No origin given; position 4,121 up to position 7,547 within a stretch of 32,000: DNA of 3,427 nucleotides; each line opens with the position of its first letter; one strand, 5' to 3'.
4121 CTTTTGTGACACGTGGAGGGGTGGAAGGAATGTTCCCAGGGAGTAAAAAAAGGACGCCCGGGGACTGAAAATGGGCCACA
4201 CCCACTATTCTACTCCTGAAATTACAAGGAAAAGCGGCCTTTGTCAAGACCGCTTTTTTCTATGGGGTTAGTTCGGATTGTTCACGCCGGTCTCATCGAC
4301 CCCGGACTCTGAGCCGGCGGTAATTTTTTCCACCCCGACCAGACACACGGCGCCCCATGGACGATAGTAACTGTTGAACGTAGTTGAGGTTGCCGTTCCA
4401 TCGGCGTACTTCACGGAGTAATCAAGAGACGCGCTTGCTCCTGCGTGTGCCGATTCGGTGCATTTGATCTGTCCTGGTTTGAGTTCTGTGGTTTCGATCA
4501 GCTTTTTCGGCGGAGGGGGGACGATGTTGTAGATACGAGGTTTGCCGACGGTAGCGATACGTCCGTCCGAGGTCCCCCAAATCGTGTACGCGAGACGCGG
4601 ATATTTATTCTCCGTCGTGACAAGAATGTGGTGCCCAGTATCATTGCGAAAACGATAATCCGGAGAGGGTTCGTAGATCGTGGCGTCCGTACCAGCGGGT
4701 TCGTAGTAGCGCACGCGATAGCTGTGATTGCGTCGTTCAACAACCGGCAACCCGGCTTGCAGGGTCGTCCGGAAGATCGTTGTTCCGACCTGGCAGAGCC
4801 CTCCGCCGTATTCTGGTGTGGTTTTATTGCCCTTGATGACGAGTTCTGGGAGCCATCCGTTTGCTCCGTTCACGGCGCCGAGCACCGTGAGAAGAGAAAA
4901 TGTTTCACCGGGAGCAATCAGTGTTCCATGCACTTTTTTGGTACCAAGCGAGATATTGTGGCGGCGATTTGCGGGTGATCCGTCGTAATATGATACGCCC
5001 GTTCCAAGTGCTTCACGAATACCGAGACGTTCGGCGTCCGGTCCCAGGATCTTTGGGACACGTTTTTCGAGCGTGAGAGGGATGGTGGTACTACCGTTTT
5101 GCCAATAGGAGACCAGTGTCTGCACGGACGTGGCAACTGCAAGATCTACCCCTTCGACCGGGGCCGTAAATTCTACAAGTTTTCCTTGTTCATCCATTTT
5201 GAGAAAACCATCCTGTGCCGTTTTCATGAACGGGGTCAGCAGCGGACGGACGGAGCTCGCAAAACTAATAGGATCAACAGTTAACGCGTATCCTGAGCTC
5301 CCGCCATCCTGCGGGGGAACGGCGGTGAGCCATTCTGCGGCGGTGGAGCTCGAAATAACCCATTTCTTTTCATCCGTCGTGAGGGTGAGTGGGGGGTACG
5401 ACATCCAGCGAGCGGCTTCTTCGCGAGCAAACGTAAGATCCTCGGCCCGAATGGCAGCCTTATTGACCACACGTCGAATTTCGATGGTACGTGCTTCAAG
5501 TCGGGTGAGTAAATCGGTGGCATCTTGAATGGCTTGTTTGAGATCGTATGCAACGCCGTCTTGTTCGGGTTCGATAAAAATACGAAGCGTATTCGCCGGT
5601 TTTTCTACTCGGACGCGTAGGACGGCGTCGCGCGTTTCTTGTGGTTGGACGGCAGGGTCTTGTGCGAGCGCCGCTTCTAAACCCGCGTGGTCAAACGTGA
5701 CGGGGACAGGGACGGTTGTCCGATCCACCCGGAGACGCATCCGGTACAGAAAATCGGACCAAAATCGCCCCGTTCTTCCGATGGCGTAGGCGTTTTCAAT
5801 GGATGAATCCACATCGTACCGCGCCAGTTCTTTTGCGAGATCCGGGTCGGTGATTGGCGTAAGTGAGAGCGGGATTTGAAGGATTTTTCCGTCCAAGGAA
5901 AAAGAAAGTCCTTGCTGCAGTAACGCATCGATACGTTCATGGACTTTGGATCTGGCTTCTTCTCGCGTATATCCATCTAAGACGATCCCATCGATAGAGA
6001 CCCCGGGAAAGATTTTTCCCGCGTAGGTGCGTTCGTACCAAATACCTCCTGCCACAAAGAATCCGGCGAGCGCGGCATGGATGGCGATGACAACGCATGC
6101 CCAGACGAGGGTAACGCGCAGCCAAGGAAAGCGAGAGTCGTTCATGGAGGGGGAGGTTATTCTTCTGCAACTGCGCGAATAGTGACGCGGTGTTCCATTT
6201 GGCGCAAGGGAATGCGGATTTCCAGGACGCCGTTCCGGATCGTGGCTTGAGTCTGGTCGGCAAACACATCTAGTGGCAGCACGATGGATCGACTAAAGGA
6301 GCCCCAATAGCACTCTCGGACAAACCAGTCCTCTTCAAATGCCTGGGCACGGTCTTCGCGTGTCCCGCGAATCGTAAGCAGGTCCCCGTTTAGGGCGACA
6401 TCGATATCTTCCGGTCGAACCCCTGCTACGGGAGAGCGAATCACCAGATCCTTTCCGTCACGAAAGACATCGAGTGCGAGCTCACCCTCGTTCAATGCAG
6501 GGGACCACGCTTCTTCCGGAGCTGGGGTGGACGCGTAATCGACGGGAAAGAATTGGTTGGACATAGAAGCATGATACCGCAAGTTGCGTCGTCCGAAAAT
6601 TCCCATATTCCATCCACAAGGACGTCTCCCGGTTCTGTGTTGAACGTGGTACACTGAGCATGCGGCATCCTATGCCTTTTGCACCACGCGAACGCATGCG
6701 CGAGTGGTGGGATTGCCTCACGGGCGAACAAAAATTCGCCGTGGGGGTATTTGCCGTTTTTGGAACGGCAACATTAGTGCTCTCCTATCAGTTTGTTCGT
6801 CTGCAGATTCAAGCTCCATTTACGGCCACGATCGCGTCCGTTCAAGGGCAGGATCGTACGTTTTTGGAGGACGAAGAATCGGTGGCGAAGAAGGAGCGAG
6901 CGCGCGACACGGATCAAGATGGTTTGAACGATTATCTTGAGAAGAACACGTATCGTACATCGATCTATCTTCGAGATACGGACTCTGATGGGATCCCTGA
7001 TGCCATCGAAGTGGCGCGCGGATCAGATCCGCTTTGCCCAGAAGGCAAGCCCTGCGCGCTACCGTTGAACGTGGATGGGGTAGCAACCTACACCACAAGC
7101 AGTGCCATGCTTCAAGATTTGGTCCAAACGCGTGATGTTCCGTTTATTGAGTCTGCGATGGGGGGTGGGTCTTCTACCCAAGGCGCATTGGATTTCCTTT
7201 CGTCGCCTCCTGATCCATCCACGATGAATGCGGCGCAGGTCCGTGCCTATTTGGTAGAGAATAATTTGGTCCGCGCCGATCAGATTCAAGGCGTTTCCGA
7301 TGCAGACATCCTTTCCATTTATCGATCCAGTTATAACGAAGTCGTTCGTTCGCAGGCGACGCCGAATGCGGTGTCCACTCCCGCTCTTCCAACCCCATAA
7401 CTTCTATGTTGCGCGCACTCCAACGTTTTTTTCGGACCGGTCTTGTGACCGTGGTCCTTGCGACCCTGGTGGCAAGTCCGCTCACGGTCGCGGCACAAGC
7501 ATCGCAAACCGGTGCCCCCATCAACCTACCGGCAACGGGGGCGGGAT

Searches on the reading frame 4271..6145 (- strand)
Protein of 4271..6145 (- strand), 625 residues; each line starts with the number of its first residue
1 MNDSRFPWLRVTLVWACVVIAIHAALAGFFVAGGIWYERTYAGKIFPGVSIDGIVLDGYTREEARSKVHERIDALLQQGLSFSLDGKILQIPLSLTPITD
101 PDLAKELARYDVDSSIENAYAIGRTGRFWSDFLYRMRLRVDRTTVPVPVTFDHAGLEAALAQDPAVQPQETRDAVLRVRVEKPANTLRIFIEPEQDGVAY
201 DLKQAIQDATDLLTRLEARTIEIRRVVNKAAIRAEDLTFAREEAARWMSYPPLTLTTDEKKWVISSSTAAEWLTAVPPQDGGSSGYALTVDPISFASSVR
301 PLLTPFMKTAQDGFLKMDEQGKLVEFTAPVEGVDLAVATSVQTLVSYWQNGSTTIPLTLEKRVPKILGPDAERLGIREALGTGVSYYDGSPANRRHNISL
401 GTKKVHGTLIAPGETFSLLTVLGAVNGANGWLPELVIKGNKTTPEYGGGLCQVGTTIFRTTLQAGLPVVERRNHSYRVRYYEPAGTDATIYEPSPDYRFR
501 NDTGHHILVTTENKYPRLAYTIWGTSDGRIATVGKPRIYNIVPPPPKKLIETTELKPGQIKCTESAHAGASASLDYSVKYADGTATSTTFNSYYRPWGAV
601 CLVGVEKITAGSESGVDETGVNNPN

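Call 14: search_protein_families(library=pfam, proteins=[window:4271-6145:-], max_evalue=0.001)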
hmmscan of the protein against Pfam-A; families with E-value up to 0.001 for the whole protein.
window:4271-6145:- (625 aa): 2 families
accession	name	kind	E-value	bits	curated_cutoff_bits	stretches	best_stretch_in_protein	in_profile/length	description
PF04294.18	VanW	-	5.5e-40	136.3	27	1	393-523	1-130/130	VanW like protein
PF12229.13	PG_binding_4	-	1.7e-05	25.4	22.1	1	108-217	10-112/117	Putative peptidoglycan binding domain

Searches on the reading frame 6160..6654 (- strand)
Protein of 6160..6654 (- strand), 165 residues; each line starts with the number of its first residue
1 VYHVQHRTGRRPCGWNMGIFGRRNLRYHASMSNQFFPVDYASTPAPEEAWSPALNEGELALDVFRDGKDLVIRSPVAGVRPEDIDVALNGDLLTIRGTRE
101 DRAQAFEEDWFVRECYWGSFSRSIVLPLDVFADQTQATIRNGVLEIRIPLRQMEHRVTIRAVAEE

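Call 14: search_protein_families(library=pfam, proteins=[window:6160-6654:-], max_evalue=0.001)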
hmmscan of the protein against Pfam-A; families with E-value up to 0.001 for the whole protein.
window:6160-6654:- (165 aa): 2 families
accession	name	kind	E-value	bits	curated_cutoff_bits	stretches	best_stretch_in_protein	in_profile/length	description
PF00011.27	HSP20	-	2e-15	57.2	20.8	1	66-156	5-93/102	Hsp20/alpha crystallin family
PF17886.7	ArsA_HSP20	-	2.1e-06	27.6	22.5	1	77-147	11-62/63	HSP20-like domain found in ArsA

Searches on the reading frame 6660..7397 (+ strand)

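Call 14: search_protein_families(library=pfam, proteins=[window:6660-7397:+], max_evalue=0.001)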
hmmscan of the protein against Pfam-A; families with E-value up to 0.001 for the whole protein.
window:6660-7397:+ (246 aa): 1 family
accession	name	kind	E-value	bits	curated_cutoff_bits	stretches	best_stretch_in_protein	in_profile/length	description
PF18884.5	TSP3_bac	-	5.4e-08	33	25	1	106-125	1-20/22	Bacterial TSP3 repeat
